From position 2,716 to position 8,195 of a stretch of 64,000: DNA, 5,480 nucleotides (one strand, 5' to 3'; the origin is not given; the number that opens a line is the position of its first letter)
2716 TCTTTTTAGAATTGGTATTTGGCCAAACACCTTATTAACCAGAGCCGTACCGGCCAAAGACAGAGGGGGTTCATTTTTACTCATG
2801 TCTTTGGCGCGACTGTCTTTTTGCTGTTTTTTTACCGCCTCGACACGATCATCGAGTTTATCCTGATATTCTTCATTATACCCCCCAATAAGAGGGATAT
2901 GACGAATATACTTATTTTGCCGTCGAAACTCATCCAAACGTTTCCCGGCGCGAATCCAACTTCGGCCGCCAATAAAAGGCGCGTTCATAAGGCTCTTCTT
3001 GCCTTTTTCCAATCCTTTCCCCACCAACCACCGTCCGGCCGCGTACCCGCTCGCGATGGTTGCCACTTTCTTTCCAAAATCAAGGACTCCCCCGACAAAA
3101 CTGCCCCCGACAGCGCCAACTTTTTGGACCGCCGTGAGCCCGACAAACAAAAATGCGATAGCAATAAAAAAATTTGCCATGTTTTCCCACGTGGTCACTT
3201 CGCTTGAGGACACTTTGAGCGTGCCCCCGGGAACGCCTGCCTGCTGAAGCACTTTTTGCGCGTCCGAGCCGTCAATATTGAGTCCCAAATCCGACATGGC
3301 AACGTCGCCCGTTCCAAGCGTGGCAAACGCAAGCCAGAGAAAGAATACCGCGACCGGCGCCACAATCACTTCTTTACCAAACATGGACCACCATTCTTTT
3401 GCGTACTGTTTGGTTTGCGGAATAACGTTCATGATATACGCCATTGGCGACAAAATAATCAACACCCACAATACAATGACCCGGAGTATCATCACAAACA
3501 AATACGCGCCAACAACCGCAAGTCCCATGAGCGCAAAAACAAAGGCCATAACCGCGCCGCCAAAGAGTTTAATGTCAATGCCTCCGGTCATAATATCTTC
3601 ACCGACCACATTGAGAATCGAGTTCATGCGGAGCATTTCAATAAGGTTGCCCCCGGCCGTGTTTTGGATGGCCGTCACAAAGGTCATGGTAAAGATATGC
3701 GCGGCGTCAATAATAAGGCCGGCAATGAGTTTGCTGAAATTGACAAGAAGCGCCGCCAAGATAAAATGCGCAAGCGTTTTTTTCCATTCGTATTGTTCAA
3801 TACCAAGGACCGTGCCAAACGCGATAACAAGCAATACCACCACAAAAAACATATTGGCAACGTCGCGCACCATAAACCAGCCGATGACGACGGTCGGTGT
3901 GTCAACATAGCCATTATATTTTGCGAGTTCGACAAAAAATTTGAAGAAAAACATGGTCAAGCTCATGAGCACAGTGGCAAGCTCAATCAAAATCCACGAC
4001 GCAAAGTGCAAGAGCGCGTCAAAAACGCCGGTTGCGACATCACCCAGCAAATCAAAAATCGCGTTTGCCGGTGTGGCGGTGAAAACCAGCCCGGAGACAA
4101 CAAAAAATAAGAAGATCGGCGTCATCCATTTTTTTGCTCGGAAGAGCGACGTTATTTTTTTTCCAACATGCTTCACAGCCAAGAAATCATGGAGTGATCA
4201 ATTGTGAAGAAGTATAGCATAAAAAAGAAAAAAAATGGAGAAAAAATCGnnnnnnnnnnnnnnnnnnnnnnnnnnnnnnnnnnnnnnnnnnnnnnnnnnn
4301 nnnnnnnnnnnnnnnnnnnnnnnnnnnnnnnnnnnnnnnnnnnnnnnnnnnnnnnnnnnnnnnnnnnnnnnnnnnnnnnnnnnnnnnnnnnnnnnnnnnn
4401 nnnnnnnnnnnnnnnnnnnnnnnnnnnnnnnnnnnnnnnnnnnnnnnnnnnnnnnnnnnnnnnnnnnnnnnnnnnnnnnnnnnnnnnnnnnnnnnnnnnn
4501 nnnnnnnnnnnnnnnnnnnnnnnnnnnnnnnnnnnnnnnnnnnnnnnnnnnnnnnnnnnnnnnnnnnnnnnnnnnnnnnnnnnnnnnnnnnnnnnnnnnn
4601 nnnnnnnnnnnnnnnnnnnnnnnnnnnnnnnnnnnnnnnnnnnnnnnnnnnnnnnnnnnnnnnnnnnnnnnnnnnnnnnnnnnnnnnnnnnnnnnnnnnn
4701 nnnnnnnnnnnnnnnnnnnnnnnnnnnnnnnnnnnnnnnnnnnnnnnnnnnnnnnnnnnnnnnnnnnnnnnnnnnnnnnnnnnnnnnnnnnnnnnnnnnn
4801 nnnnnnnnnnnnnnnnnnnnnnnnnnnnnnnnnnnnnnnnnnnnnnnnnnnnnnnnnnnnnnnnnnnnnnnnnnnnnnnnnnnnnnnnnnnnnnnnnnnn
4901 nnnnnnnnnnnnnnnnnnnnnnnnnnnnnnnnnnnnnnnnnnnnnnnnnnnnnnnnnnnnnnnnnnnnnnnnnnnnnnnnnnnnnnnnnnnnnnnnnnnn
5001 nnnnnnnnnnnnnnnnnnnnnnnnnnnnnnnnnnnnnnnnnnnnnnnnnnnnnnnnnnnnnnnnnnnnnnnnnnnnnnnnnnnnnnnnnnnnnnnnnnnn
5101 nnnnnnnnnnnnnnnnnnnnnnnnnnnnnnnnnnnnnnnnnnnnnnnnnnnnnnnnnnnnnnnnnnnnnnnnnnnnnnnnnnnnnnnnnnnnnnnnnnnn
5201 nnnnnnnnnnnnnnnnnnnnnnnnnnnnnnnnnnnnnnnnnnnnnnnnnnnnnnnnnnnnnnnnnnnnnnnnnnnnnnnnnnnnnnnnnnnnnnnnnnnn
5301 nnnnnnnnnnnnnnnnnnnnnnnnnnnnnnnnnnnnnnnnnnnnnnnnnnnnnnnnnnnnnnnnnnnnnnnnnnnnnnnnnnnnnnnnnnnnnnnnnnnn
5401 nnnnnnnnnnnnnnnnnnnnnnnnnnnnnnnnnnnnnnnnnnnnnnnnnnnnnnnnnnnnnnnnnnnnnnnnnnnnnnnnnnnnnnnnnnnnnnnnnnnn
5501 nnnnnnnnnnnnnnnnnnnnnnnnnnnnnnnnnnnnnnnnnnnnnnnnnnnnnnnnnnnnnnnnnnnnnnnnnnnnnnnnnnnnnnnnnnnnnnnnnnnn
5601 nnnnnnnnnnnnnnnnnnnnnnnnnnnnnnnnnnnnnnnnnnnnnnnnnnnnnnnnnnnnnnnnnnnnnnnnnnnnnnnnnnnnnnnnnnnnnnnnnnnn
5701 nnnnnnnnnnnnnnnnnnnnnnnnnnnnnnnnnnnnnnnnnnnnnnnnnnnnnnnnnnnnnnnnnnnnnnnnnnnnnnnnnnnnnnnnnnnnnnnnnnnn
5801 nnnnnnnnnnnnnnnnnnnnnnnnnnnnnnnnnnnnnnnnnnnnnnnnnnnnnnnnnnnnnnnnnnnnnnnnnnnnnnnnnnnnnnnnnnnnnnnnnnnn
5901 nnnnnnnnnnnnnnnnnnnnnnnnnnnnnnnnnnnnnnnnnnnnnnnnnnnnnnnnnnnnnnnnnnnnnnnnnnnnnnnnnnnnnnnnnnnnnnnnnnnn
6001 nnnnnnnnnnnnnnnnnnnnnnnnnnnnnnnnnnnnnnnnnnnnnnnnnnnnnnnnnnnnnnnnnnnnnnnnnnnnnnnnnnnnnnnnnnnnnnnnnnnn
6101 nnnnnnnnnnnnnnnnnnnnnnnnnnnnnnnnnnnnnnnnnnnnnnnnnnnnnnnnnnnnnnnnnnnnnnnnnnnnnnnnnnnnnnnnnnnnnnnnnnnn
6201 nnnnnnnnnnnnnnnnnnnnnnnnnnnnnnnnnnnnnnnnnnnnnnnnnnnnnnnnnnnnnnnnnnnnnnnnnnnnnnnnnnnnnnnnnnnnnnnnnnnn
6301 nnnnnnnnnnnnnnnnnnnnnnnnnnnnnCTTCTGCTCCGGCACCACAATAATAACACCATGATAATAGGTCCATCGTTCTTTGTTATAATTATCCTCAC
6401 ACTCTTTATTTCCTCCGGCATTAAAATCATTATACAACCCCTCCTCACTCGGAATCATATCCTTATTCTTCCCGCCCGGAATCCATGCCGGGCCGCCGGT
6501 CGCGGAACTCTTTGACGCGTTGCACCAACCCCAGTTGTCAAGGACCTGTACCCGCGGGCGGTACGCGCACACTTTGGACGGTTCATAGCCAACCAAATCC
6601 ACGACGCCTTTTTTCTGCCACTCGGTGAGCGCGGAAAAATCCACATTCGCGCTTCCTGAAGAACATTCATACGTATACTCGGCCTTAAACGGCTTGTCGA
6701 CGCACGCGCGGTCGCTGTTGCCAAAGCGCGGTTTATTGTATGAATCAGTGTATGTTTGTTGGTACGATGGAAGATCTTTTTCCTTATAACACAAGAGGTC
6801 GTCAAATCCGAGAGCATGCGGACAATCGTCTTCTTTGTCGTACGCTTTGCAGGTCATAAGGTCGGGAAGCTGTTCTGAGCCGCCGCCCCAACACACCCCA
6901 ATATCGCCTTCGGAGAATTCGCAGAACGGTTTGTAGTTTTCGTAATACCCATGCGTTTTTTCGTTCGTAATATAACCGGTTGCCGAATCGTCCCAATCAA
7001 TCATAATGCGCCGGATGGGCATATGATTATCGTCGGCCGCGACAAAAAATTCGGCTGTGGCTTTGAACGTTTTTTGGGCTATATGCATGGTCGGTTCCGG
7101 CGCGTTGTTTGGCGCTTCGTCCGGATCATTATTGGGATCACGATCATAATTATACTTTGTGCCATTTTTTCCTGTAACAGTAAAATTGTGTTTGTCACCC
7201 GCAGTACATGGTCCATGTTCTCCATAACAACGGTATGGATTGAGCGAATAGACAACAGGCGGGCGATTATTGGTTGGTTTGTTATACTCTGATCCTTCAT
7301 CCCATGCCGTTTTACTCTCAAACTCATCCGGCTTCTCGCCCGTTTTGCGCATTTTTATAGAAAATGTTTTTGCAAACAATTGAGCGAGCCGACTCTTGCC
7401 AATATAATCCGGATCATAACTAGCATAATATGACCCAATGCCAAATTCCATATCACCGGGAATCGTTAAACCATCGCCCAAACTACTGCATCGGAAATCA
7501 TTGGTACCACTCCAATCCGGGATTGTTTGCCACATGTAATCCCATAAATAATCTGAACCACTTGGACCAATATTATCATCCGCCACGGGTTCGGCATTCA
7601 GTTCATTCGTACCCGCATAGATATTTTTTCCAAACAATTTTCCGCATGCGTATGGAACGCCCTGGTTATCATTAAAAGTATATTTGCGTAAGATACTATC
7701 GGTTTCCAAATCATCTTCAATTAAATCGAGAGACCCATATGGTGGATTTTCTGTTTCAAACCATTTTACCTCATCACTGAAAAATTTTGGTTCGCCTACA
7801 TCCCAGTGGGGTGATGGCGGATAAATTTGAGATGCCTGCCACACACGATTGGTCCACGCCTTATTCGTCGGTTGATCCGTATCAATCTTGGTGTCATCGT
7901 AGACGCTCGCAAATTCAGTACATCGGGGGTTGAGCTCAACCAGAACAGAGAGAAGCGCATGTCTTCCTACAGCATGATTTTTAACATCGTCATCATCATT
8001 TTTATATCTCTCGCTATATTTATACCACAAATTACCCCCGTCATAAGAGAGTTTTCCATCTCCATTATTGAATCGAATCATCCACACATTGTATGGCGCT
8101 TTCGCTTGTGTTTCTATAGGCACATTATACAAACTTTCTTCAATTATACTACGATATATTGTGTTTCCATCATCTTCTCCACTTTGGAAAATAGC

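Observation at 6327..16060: The 3011-aa secreted Cys-rich giant protein is translationally coupled to a membrane-anchored Ca-binding (TSP3/dockerin-like) partner.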

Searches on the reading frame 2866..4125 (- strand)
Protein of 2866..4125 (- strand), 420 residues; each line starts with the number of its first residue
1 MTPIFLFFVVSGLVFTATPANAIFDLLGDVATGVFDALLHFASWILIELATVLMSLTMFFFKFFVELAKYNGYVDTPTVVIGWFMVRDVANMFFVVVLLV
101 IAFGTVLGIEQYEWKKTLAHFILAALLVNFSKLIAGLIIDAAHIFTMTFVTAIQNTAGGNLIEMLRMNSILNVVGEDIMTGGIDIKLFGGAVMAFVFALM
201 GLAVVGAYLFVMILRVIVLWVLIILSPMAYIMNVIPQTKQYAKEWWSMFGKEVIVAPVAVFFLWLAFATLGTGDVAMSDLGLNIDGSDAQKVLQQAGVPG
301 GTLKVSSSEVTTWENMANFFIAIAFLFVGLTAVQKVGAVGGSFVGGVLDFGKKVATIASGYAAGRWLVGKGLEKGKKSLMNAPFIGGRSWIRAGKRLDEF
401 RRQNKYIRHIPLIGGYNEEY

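Call 76: find_homologous_proteins(query=window:2866-4125:-)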
Query window:2866-4125:- (420 aa): 59 proteins with E <= 0.001 among 8000 candidates.
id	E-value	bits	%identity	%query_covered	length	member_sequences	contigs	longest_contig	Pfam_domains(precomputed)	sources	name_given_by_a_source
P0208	3.0e-117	410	52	91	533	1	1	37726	-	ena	-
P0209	5.9e-107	377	50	92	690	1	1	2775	-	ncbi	ncbi:MAG: hypothetical protein AAB932_00520, partial [Patescibacteria group bacterium]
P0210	1.3e-98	349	49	89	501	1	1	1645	-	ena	-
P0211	7.4e-92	327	46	90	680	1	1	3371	-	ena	-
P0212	5.4e-90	321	45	87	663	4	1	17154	-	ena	-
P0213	1.5e-89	319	44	89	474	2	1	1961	-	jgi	-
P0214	7.9e-87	310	49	79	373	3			PF19590.5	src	-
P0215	7.8e-85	304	45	85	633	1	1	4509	-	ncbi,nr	ncbi:MAG: hypothetical protein Q7S24_01985, partial [bacterium]|nr:hypothetical protein [bacterium]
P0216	4.1e-84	301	43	85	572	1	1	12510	-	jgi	jgi:hypothetical protein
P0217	2.5e-82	295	49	73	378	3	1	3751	-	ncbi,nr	ncbi:MAG: hypothetical protein GX926_02730, partial [Candidatus Magasanikbacteria bacterium]|nr:hypo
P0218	2.9e-82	295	51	65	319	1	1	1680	PF19590.5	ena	-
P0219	8.8e-82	294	45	79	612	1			-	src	-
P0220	2.5e-80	289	46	80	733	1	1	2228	-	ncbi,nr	ncbi:MAG: hypothetical protein NT034_01020, partial [Candidatus Magasanikbacteria bacterium]|nr:hypo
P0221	1.2e-75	274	45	74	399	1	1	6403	-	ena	-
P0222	5.8e-71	258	61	46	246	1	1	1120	-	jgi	jgi:hypothetical protein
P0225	3.0e-59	219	41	70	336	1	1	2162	PF04610.20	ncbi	ncbi:MAG: type IV secretion system protein, partial [Candidatus Magasanikbacteria bacterium]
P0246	6.3e-18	83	29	60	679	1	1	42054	PF19590.5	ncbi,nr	ncbi:MAG: hypothetical protein GF387_02830 [Candidatus Portnoybacteria bacterium]|nr:hypothetical pr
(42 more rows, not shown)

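Call 77: search_protein_families(library=pfam, proteins=[P0218, P0225, P0246, window:2866-4125:-], max_evalue=1)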
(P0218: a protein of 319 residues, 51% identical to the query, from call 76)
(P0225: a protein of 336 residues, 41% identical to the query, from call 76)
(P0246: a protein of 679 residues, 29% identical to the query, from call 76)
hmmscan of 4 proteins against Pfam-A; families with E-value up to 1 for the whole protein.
P0218 (319 aa): 2 families
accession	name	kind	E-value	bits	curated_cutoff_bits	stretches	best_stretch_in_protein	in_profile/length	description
PF04610.19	TrbL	-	0.0004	20.6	25.9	1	117-298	5-181/215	TrbL/VirB6 plasmid conjugal transfer protein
PF09534.15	Trp_oprn_chp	-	0.028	14.7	29.6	1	216-269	37-90/180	Tryptophan-associated transmembrane protein (Trp_oprn_chp)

P0225 (336 aa): 1 family
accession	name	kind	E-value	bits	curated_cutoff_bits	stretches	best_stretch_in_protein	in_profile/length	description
PF04610.19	TrbL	-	1.6e-06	28.5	25.9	1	139-291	28-181/215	TrbL/VirB6 plasmid conjugal transfer protein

P0246 (679 aa): 4 families
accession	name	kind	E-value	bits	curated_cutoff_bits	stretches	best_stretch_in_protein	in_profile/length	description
PF16658.11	RF3_C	-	0.0069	16.6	40.1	1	423-457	21-56/132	Class II release factor RF3, C-terminal domain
PF23302.1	HTH_DNAJC9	-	0.13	12.9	27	0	423-446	35-58/69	DNAJC9 HTH domain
PF00335.26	Tetraspanin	-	0.33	11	32.1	1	316-356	63-103/225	Tetraspanin family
PF12046.13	CCB1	-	0.33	10.8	25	0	208-265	67-129/168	Cofactor assembly of complex C subunit B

window:2866-4125:- (420 aa): 0 families

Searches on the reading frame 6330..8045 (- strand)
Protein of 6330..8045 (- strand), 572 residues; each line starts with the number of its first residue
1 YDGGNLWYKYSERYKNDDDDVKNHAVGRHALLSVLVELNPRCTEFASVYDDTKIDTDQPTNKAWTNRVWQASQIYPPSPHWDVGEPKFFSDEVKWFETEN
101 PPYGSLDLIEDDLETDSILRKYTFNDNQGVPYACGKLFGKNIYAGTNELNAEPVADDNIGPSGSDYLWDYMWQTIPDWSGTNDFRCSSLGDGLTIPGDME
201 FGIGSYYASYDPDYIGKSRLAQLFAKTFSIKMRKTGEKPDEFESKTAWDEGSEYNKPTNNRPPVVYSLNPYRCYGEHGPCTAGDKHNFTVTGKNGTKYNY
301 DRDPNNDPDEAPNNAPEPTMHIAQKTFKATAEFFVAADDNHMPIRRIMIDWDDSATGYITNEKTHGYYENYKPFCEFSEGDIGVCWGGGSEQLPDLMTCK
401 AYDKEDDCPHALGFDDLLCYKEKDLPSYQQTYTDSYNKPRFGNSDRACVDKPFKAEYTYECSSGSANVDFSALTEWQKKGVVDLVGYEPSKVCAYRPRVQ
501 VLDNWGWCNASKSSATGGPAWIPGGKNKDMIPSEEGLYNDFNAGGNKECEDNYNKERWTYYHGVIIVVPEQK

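Call 51: search_solved_structures(query=A4, max_evalue=1)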
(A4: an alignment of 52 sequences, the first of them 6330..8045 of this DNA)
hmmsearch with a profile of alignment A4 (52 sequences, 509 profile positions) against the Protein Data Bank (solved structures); distinct sequences matched with E-value up to 1: 0.

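Call 105: search_protein_families(library=pfam, alignment_id=A4, max_evalue=0.01)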
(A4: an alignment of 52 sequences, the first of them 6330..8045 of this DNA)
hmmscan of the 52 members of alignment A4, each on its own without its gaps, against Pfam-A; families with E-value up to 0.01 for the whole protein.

A. member 1, window:6330-8045:- (572 aa): 0 families

B. families by the number of members that match (of 52 scanned): 3 families
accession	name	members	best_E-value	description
PF04706.18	Dickkopf_N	1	9.9e-06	Dickkopf N-terminal cysteine-rich region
PF01839.29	FG-GAP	1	0.0017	FG-GAP repeat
PF20683.2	DUF6819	1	0.0023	Domain of unknown function (DUF6819)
